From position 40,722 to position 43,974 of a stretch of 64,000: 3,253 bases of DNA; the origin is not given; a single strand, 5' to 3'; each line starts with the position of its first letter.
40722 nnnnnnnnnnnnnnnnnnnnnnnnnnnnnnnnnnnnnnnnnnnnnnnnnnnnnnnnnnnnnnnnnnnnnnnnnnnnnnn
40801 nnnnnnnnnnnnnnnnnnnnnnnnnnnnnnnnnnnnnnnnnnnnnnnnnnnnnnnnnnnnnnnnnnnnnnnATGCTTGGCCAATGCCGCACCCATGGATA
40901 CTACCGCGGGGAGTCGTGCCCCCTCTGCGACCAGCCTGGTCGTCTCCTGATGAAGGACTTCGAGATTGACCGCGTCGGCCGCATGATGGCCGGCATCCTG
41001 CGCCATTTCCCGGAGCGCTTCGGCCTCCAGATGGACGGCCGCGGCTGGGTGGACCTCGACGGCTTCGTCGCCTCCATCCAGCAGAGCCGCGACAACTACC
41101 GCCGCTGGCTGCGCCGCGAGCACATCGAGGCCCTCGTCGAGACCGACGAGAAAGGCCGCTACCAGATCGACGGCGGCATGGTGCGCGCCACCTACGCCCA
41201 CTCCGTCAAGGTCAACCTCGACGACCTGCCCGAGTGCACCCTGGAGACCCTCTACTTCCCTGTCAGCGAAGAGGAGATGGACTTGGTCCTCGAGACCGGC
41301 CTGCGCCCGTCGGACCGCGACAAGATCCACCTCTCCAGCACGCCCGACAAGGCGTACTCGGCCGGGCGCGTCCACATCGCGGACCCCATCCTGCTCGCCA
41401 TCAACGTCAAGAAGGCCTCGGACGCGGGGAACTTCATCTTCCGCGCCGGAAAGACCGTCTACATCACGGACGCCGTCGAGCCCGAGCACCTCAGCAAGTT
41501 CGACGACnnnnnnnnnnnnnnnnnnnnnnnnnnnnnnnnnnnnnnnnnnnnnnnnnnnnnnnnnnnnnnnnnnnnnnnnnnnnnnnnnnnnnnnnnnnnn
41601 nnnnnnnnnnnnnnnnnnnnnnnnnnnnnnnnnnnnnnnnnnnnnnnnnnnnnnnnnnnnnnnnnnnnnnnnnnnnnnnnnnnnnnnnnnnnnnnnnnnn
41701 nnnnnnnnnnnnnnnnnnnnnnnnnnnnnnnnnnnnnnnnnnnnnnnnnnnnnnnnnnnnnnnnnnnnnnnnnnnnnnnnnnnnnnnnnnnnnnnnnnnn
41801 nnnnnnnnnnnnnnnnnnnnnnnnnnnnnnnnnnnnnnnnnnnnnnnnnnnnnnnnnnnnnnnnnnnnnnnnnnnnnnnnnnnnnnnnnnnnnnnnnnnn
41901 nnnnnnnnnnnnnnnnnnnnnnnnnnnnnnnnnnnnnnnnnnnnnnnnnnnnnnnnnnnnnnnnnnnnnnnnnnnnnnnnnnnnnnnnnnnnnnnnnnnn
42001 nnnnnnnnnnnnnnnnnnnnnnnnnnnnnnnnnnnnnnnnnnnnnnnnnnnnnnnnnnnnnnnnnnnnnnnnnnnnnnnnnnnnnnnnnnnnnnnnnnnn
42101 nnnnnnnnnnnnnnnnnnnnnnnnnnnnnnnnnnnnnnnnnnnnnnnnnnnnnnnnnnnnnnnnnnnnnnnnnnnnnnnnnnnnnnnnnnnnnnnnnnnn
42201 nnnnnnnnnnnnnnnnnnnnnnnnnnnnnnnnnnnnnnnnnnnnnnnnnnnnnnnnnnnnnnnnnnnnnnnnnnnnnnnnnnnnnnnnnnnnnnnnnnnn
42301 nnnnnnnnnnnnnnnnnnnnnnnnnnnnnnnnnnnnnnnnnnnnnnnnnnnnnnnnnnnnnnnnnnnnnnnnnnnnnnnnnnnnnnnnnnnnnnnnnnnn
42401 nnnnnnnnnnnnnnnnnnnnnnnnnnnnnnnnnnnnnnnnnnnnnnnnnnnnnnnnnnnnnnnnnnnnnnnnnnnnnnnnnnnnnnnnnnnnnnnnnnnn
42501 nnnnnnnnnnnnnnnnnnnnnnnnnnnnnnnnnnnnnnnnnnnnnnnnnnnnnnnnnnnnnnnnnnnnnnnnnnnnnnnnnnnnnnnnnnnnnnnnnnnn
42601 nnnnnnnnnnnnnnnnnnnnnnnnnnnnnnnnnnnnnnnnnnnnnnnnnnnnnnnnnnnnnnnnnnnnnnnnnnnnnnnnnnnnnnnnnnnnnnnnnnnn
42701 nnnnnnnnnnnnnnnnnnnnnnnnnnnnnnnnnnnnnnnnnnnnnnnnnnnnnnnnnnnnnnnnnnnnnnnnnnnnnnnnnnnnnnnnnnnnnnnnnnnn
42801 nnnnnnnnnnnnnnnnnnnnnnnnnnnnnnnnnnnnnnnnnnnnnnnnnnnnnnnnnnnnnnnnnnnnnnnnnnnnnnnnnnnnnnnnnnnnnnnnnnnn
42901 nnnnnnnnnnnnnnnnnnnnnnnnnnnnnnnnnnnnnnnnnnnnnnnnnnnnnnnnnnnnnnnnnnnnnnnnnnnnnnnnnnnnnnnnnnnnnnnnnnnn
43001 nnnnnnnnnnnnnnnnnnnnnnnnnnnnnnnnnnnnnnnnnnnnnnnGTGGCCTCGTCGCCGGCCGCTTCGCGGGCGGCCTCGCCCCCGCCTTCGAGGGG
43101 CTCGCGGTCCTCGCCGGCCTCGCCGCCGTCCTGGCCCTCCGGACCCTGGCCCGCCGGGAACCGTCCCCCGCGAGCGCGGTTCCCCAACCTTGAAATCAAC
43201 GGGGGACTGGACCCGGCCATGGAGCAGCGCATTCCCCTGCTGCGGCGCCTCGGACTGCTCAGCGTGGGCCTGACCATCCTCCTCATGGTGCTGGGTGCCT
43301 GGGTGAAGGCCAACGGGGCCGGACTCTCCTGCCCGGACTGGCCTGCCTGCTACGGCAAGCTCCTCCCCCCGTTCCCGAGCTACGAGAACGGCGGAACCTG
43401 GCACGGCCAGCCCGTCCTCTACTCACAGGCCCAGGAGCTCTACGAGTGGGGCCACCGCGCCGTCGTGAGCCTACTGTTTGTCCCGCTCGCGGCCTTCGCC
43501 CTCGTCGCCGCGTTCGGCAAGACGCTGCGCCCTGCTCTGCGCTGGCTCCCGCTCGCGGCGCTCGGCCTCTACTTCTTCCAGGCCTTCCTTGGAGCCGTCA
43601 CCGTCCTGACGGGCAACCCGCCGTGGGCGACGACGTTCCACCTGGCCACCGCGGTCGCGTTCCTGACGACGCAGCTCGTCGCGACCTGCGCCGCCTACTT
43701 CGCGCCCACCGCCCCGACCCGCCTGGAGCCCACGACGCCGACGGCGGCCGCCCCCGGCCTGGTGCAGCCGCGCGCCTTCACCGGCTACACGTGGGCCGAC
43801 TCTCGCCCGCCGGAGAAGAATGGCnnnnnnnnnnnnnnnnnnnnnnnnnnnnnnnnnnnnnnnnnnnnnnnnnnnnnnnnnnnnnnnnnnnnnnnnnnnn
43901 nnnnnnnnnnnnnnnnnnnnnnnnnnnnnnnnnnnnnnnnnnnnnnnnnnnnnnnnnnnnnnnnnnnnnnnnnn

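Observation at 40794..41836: kptA (RNA 2'-phosphotransferase) sandwiched between tRNA-Cys and tRNA-Lys, with an in-frame Zn-ribbon N-extension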

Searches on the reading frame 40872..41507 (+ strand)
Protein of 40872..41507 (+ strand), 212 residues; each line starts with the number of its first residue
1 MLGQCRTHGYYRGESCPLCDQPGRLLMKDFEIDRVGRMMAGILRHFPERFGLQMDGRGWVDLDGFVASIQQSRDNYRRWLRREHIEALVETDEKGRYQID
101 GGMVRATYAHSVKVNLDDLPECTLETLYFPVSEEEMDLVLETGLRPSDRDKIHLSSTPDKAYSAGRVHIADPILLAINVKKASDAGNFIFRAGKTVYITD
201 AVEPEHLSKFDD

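Call 18: search_protein_representatives(protein=window:40872-41507:+)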
Query: 212 residues. Proteins with E-value up to 0.001 (for the whole library): 2794; up to 1e-10: 1013; up to 1e-30: 29. The best 150 are listed.
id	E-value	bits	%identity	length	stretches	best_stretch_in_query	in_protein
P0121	8.9e-57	208.4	46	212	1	2-212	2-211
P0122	6.8e-56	205.5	47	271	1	1-209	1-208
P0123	2.6e-55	203.5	48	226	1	1-208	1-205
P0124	1.0e-54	201.6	47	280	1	1-208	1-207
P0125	2.9e-53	196.9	45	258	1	4-205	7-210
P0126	2.9e-53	196.9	53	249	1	1-162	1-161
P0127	3.6e-53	196.6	53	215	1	28-211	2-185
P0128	1.4e-48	181.5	43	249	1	3-207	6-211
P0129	4.7e-48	179.9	44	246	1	3-211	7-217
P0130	9.7e-48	178.8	41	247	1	2-204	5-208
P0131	1.4e-45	171.8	43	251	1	8-203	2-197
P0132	2.1e-45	171.2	45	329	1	18-211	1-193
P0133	1.3e-44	168.6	53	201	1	1-140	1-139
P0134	1.0e-43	165.7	52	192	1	1-142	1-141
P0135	1.9e-43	164.8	41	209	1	5-207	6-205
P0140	4.7e-40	153.7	38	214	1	5-209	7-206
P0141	2.2e-37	145.0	36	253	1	5-209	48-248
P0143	7.0e-36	140.1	34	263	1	4-208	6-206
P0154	2.8e-29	118.5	32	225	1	4-207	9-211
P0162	3.0e-27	111.9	31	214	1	5-208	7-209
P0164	4.6e-27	111.2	30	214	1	4-207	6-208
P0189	4.7e-23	98.1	32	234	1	16-204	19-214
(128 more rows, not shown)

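Call 41: list_cluster_members(proteins=[P0135, P0140, P0141, P0143, P0154, P0164, P0189, P0162, P0128, P0123])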
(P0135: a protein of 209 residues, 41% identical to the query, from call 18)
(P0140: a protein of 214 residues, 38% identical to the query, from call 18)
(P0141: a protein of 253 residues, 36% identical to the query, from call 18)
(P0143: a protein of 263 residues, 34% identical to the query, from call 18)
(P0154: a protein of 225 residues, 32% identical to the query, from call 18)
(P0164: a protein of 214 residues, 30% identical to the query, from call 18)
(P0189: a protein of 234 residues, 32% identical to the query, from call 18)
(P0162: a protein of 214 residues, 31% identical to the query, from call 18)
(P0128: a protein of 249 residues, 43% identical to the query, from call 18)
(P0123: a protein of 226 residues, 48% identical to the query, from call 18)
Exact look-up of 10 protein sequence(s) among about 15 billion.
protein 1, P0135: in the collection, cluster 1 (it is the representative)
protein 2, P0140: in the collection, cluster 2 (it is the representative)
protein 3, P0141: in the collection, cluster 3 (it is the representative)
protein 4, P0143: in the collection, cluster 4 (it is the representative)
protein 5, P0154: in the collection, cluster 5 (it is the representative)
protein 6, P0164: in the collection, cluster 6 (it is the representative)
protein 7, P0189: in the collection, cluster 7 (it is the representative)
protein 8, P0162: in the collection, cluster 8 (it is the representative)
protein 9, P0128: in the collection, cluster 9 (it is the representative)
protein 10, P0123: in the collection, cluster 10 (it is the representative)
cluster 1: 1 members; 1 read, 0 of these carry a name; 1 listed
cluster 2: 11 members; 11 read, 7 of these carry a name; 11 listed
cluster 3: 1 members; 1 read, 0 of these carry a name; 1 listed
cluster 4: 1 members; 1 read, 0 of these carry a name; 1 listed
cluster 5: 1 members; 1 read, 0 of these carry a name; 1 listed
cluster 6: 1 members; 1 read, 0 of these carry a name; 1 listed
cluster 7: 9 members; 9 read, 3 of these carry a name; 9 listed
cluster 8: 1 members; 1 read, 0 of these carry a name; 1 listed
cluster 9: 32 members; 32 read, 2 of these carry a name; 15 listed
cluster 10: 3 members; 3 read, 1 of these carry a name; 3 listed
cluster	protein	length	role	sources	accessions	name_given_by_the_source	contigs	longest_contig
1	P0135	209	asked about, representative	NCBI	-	-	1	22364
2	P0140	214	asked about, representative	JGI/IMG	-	-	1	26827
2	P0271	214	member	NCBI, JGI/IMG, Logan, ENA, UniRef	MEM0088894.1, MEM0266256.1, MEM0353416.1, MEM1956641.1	MAG: RNA 2'-phosphotransferase [Archaeoglobaceae archaeon] | Probable RNA 2'-phosphotransferase n=1 Tax=Archaeoglobus fulgidus TaxID=2234 ...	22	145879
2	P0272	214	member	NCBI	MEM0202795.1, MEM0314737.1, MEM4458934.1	MAG: RNA 2'-phosphotransferase [Archaeoglobaceae archaeon]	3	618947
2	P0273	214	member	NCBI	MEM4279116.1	MAG: RNA 2'-phosphotransferase [Archaeoglobaceae archaeon]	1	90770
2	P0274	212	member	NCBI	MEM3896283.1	MAG: RNA 2'-phosphotransferase, partial [Archaeoglobaceae archaeon]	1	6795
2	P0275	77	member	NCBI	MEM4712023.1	MAG: RNA 2'-phosphotransferase, partial [Archaeoglobaceae archaeon]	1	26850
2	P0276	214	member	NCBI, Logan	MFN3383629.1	MAG: RNA 2'-phosphotransferase [Archaeoglobaceae archaeon]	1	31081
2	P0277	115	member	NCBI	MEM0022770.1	MAG: RNA 2'-phosphotransferase, partial [Archaeoglobaceae archaeon]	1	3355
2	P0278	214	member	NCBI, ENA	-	-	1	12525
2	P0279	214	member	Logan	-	-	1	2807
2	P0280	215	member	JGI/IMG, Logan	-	-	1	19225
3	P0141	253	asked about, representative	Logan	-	-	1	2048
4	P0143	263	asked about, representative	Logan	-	-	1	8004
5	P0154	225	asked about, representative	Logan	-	-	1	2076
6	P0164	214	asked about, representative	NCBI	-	-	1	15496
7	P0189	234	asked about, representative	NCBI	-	-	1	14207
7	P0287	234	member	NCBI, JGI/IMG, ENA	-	-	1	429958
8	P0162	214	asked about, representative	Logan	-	-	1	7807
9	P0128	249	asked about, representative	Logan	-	-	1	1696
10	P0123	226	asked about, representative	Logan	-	-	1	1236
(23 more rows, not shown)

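Call 69: find_encoding_contigs(protein=P0272, flank=2500, max_places=1)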
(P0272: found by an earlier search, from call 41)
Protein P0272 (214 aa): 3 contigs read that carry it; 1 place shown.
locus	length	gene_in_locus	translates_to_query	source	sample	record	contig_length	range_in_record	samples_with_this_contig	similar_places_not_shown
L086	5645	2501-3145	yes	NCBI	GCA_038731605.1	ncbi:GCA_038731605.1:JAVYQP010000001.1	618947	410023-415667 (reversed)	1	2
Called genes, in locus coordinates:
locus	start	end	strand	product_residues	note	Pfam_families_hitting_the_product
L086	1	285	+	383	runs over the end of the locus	PF00108:Thiolase_N, PF02803:Thiolase_C, PF22691:Thiolase_C_1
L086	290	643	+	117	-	PF12172:zf-ChsH2 (weak), PF01796:OB_ChsH2_C (weak)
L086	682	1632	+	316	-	PF02518:HATPase_c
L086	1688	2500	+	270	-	-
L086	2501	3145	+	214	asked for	PF01885:PTS_2-RNA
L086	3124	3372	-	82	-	-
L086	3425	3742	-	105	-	PF06677:Auto_anti-p27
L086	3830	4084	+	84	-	PF03685:UPF0147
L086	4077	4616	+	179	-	-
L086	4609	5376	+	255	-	PF00459:Inositol_P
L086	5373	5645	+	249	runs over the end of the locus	PF01513:NAD_kinase, PF20143:NAD_kinase_C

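Call 70: find_encoding_contigs(protein=P0287, flank=2500, max_places=1)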
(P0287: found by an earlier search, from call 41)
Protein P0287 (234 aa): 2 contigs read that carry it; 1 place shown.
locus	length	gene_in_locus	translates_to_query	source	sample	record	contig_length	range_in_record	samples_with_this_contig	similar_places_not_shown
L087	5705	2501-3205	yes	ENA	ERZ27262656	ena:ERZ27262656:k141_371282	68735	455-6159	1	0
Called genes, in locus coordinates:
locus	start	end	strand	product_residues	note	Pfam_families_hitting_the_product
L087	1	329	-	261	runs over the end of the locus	?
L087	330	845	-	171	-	-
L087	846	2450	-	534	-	PF02463:SMC_N (faint), PF00005:ABC_tran, PF03193:RsgA_GTPase (faint), PF13304:AAA_21 (faint), PF00005:ABC_tran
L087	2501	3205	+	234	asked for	PF01885:PTS_2-RNA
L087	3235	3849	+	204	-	PF04493:Endonuclease_5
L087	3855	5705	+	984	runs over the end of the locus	PF13404:HTH_AsnC-type (weak), PF13412:HTH_24 (faint), PF21872:SAM_5, PF21616:Topo-V_HhH_2_2nd, PF14520:HHH_5 (weak), PF22409:TopoV_HHH, PF14520:HHH_5, PF00633:HHH (weak), +9 more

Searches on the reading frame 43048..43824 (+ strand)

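Call 50: search_protein_families(library=pfam, proteins=[window:43048-43824:+], max_evalue=0.01)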
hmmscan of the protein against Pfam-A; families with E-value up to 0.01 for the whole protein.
window:43048-43824:+ (259 aa): 2 families
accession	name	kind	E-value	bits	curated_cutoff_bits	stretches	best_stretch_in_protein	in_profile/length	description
PF02628.20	COX15-CtaA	-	9.1e-23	81.2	29.9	1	67-221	2-171/322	Cytochrome oxidase assembly protein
PF19728.4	DUF6220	-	0.002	18.9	29.8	1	136-182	19-64/66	Family of unknown function (DUF6220)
